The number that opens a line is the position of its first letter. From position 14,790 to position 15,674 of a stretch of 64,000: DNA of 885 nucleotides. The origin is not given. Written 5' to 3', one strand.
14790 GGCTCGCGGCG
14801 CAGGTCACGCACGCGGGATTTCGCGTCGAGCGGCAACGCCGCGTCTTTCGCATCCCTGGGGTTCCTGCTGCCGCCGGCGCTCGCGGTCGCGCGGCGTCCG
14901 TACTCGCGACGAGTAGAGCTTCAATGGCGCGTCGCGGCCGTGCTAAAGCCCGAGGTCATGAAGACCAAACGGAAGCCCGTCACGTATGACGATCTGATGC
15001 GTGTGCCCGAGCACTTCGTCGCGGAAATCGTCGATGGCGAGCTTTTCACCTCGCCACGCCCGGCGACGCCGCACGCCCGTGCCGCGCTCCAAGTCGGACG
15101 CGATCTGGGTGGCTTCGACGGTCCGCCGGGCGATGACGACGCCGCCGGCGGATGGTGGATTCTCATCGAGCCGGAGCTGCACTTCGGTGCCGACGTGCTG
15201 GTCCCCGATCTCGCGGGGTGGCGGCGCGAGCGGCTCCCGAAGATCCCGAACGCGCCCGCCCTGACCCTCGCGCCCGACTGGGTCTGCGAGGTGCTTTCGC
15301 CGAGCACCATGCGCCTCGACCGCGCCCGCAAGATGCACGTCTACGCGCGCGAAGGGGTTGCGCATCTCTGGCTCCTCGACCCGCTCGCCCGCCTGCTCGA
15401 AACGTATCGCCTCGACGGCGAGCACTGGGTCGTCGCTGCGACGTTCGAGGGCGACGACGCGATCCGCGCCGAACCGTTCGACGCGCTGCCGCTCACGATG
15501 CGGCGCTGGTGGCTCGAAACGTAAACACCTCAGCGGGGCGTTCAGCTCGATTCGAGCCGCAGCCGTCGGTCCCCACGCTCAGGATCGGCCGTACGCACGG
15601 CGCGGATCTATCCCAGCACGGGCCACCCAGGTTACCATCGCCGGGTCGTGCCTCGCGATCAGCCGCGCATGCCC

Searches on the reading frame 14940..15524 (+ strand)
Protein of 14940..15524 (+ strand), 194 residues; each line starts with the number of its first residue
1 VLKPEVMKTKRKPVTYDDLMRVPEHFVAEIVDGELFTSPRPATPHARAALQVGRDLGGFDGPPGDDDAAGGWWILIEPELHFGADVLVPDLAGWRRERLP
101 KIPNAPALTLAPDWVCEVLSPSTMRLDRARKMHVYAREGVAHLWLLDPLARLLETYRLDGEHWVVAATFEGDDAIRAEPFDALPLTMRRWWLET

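Call 30: search_protein_families(library=pfam, proteins=[window:14940-15524:+], max_evalue=0.001)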
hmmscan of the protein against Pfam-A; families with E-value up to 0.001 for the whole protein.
window:14940-15524:+ (194 aa): 1 family
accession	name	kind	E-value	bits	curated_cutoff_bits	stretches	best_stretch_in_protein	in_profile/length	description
PF05685.18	Uma2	-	3.6e-21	75.8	27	1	24-180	11-164/172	Putative restriction endonuclease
